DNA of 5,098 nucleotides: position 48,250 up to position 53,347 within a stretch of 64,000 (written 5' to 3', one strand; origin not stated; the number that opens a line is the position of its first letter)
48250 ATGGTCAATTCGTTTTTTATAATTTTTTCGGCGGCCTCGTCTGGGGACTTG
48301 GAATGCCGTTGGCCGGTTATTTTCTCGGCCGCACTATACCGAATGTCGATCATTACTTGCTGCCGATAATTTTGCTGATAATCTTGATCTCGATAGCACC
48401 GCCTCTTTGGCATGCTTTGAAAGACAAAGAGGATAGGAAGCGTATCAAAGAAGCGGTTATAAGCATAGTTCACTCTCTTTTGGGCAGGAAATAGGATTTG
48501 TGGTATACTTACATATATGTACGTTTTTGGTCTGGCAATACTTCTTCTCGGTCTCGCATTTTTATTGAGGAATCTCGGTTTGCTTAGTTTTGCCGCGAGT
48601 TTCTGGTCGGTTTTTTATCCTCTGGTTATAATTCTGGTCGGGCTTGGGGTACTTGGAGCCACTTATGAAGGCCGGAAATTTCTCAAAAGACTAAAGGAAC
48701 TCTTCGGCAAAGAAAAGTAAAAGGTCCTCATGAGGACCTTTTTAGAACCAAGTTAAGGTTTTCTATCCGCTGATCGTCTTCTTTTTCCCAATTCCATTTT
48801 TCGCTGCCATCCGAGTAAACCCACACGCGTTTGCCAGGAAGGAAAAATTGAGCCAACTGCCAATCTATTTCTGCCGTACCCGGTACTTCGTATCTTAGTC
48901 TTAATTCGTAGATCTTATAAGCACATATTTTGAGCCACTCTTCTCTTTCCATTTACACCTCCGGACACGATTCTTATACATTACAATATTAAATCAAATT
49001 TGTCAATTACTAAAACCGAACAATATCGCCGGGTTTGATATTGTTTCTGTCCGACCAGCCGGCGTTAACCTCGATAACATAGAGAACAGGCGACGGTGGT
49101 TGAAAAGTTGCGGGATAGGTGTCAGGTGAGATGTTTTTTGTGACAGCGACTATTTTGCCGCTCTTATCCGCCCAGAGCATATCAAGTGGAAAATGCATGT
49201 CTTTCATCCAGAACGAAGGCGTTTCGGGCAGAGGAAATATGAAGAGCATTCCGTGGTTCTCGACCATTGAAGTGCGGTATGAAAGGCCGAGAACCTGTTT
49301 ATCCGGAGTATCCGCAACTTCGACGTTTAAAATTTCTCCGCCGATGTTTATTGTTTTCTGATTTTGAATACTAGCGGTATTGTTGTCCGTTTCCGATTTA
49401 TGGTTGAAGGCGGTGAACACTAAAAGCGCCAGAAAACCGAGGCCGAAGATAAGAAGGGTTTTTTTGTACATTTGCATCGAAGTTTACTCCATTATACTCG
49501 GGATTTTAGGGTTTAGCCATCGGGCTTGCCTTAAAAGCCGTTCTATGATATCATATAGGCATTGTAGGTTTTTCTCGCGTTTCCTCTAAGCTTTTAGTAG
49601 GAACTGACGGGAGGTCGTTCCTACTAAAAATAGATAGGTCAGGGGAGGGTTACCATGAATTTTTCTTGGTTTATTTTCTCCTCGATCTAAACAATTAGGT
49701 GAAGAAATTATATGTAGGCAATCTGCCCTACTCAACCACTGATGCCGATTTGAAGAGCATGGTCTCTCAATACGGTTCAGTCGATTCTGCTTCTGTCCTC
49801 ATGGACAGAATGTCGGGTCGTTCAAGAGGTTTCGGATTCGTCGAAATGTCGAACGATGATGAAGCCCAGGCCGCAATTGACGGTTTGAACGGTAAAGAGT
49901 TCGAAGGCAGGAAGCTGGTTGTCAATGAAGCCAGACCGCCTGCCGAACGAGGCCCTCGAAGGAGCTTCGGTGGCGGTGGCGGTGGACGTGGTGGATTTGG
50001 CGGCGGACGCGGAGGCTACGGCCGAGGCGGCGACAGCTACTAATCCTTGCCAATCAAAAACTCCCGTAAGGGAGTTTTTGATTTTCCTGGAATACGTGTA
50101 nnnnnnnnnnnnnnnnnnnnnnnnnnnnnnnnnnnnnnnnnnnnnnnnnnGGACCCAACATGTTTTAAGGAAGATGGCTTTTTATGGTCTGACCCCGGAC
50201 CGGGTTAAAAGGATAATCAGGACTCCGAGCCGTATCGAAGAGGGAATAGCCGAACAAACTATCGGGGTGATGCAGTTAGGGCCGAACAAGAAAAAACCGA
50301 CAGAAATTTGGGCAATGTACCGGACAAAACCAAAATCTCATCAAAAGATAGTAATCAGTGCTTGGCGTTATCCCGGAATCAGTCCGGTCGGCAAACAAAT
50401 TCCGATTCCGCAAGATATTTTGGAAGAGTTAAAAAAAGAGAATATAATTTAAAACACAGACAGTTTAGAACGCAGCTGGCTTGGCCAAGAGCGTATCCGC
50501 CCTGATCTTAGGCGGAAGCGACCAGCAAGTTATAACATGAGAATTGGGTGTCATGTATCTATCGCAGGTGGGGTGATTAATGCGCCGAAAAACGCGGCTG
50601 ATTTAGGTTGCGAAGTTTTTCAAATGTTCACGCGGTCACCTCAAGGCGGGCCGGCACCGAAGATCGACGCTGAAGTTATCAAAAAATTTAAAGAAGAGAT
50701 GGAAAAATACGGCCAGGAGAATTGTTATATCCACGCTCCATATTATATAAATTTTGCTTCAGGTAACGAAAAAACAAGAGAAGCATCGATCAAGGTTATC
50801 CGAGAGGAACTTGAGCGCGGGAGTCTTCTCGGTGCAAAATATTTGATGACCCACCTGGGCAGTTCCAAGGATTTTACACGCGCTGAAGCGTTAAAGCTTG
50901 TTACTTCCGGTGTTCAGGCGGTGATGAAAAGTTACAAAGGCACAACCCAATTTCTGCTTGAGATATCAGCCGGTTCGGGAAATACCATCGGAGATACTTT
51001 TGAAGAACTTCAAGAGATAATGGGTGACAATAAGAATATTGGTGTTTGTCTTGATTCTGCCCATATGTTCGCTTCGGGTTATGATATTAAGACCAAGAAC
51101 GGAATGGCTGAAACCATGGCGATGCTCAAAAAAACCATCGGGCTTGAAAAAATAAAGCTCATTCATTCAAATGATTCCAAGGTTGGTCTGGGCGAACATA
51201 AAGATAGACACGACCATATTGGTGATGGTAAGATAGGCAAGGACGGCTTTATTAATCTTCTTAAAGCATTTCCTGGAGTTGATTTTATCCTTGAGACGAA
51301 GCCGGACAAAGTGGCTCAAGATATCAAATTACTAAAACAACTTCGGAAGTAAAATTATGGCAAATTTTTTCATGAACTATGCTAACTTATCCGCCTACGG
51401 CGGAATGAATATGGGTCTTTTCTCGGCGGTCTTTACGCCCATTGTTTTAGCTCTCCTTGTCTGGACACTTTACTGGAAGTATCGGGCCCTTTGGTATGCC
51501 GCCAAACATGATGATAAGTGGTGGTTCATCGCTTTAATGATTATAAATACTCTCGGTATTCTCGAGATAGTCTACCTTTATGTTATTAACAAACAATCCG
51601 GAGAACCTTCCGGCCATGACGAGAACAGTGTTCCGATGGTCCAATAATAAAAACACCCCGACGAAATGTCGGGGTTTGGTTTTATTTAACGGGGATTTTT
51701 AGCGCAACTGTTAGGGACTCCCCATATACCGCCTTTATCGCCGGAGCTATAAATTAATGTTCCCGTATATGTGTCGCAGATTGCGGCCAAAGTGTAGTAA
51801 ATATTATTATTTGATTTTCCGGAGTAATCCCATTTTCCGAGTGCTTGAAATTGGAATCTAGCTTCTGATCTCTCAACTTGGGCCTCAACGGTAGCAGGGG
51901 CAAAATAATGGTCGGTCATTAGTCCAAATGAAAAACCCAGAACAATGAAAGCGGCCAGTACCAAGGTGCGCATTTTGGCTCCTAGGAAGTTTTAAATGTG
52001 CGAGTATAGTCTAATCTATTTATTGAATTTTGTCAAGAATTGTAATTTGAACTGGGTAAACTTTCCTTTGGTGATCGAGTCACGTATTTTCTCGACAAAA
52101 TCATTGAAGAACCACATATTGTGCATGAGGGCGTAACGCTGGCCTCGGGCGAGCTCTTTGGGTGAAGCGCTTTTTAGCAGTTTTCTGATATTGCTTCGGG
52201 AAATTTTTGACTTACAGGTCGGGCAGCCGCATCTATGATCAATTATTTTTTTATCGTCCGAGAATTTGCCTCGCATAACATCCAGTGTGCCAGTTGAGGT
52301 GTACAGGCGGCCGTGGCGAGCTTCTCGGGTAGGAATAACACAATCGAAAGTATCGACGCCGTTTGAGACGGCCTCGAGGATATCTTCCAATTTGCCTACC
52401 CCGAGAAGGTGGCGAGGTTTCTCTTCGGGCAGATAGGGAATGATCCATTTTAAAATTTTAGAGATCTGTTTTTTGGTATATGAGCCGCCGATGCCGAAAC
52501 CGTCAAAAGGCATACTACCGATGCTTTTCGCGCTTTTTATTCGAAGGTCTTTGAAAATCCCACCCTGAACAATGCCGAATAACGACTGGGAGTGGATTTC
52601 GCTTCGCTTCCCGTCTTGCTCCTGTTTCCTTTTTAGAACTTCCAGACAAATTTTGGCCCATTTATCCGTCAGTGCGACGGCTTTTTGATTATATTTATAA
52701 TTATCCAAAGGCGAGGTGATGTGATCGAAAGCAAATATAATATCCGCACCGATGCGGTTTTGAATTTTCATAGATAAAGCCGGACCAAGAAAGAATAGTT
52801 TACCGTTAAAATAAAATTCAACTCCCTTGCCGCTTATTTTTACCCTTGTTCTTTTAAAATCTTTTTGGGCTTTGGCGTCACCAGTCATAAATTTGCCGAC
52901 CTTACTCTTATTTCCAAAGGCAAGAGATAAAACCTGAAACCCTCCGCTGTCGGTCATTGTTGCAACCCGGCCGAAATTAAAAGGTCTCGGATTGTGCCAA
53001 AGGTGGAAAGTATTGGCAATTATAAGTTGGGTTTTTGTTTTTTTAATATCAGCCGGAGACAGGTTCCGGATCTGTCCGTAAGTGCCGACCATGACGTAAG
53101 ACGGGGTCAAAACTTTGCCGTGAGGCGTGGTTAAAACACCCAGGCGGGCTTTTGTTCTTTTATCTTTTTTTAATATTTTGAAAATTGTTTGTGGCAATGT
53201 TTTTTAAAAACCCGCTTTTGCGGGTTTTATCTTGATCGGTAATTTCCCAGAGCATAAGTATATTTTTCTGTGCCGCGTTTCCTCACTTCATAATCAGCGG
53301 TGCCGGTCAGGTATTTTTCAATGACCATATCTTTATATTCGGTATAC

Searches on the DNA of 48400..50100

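Call 46: search_rna_families(source=window, start=48400, end=50100, threshold=evalue, max_evalue=1)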
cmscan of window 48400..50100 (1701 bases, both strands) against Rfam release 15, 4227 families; matches with E-value up to 1: 4.
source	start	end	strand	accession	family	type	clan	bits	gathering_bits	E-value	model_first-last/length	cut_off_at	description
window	49594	49694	+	RF00340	SNORA36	Gene; snRNA; snoRNA; HACA-box;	CL00035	22.4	43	0.44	1-132/132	no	Small nucleolar RNA SNORA36 family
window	49992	50082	+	RF00106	RNAI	Gene; antisense;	-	22.3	47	0.22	1-102/102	no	RNAI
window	49825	49881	+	RF01121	sR38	Gene; snRNA; snoRNA; CD-box;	-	17.7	50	0.28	1-59/59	no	Small nucleolar RNA sR38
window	48674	48745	+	RF01472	rli40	Gene; sRNA;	-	14.6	100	0.93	1-263/263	no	Listeria sRNA rli40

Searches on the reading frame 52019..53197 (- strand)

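Call 97: search_protein_families(library=pfam, max_evalue=0.00001, proteins=[window:52019-53197:-])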
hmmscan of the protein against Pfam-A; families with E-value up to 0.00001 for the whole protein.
window:52019-53197:- (393 aa): 1 family
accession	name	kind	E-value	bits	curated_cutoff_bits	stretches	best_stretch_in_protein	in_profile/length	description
PF01702.25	TGT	-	3.8e-94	316.1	26.3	1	16-392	2-356/357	Queuine tRNA-ribosyltransferase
